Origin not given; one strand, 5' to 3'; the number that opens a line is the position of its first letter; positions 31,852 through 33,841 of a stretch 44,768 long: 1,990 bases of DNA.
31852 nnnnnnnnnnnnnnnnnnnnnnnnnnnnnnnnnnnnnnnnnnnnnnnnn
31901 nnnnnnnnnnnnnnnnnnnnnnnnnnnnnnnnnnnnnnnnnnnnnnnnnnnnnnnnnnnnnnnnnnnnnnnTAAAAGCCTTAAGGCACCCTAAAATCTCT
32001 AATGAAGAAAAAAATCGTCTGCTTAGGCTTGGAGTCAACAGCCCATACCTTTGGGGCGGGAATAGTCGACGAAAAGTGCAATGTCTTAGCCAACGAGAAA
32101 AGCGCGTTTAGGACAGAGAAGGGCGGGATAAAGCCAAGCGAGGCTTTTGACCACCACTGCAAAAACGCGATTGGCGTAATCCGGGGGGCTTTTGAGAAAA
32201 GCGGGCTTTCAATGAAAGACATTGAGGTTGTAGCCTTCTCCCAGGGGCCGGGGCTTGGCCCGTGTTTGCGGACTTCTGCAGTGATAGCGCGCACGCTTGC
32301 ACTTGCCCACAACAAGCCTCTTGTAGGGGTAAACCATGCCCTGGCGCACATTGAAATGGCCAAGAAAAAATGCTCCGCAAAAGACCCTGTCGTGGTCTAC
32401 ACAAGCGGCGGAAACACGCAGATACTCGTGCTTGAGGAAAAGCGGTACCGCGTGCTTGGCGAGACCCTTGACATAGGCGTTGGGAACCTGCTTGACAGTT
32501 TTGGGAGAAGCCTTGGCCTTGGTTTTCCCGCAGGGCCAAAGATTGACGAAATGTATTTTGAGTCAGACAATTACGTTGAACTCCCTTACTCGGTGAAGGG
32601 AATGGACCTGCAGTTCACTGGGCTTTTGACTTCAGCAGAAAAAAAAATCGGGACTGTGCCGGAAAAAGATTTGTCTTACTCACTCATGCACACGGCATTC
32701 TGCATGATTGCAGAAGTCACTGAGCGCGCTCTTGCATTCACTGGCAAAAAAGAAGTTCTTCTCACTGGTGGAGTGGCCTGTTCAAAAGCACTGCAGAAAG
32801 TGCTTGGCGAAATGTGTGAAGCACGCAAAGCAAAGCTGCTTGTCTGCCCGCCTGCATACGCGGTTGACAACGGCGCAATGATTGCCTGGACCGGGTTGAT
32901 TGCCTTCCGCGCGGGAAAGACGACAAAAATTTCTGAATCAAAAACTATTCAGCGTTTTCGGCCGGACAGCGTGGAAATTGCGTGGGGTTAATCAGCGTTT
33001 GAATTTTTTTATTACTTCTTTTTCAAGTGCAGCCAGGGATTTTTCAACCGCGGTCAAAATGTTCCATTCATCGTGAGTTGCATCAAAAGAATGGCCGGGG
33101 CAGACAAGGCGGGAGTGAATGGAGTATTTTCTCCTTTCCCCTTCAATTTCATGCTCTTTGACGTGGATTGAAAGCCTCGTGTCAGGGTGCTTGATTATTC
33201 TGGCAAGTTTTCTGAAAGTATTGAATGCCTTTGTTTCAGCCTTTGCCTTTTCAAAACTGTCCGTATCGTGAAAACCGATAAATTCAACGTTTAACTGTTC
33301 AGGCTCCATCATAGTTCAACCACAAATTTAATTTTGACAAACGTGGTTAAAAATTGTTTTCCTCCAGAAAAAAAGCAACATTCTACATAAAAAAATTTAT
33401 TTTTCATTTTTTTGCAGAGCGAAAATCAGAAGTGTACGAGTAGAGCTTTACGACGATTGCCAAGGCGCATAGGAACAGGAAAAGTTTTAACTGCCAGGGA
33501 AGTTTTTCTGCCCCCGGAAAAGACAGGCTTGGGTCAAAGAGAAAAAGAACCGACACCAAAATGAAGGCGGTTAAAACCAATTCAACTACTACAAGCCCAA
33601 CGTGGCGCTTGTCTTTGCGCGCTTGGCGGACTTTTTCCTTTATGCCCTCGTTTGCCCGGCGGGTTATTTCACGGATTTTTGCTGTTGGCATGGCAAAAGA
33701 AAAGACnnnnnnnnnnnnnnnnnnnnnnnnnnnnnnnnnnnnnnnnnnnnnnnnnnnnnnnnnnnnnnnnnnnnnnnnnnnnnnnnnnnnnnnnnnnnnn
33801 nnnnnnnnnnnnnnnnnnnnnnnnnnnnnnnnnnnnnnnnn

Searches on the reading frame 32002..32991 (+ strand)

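Call 32: search_protein_families(library=pfam, proteins=[window:32002-32991:+], max_evalue=0.001)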
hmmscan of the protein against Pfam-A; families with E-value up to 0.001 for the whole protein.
window:32002-32991:+ (329 aa): 2 families
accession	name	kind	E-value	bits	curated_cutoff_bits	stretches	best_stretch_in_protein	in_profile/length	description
PF00814.31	TsaD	-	3.2e-73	247.1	24.8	1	33-296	10-264/264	tRNA N6-adenosine threonylcarbamoyltransferase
PF22521.2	HypF_C_2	-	1.7e-05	25.2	27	1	180-281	122-226/241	Carbamoyltransferase, Kae1-like Domain, second subdomain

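Call 49: search_protein_families(library=ncbifam, proteins=[window:32002-32991:+], max_evalue=0.00001)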
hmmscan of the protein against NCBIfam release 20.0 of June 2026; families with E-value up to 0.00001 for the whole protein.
window:32002-32991:+ (329 aa): 5 families
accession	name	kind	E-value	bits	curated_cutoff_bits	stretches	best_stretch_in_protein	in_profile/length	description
TIGR03722.2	arch_KAE1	equivalog_domain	1.9e-132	441.3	375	1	7-328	1-323/323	KEOPS complex N(6)-L-threonylcarbamoyladenine synthase Kae1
NF007174.0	PRK09605.1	equivalog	2e-129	432.5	447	1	6-328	2-325/535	bifunctional N(6)-L-threonylcarbamoyladenine synthase/serine/threonine protein kinase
TIGR00329.1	gcp_kae1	subfamily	2.5e-78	263.4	207.8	1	8-295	1-305/305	tRNA (adenosine(37)-N6)-threonylcarbamoyltransferase complex transferase subunit TsaD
TIGR03723.1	T6A_TsaD_YgjD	equivalog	1.2e-54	185.6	296.1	1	8-301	2-312/314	tRNA (adenosine(37)-N6)-threonylcarbamoyltransferase complex transferase subunit TsaD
TIGR03725.1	T6A_YeaZ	equivalog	4.4e-11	43.2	69.3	1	51-140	32-120/212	tRNA (adenosine(37)-N6)-threonylcarbamoyltransferase complex dimerization subunit type 1 TsaB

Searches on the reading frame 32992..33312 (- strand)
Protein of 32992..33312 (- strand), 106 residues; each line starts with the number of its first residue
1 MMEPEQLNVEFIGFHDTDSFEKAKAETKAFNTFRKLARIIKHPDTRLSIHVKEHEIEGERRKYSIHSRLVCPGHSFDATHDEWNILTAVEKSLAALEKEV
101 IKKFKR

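Call 4: search_protein_families(library=pfam, proteins=[window:32992-33312:-], max_evalue=0.1)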
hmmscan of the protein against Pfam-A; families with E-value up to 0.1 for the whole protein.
window:32992-33312:- (106 aa): 1 family
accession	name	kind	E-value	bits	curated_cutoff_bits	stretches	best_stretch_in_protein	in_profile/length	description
PF03231.18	Tospov_NS-S_N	-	0.057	12.9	25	1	27-77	77-127/351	Tospovirus non-structural protein NS-S-like, N-terminal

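Call 49: search_protein_families(library=ncbifam, proteins=[window:32992-33312:-], max_evalue=0.00001)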
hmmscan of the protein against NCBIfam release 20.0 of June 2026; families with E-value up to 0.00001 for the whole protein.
window:32992-33312:- (106 aa): 0 families

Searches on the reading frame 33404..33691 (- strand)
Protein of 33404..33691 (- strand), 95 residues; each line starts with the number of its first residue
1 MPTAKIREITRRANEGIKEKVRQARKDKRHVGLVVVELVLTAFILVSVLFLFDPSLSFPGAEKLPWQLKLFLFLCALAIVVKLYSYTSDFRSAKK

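Call 4: search_protein_families(library=pfam, proteins=[window:33404-33691:-], max_evalue=0.1)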
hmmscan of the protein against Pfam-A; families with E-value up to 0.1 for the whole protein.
window:33404-33691:- (95 aa): 1 family
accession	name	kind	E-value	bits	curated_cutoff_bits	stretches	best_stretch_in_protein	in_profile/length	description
PF11857.13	DUF3377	-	0.029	14.8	26.5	0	20-52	18-50/72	Domain of unknown function (DUF3377)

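Call 5: search_protein_families(library=padloc, proteins=[window:33404-33691:-], max_evalue=0.1)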
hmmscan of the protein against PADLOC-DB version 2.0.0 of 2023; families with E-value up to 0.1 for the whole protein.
window:33404-33691:- (95 aa): 0 families

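Call 6: search_protein_families(library=ncbifam, proteins=[window:33404-33691:-], max_evalue=0.1)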
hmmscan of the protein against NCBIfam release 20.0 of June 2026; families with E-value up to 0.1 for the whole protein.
window:33404-33691:- (95 aa): 2 families
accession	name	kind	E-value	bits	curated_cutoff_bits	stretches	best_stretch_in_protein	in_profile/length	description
TIGR03097.1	PEP_O_lig_1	hypoth_equivalog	0.028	13.3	188.1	1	25-80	66-120/408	putative O-glycosylation ligase, exosortase A system-associated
NF010445.0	PRK13871.1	equivalog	0.059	13.5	211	0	36-68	7-39/135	conjugal transfer pilin TrbC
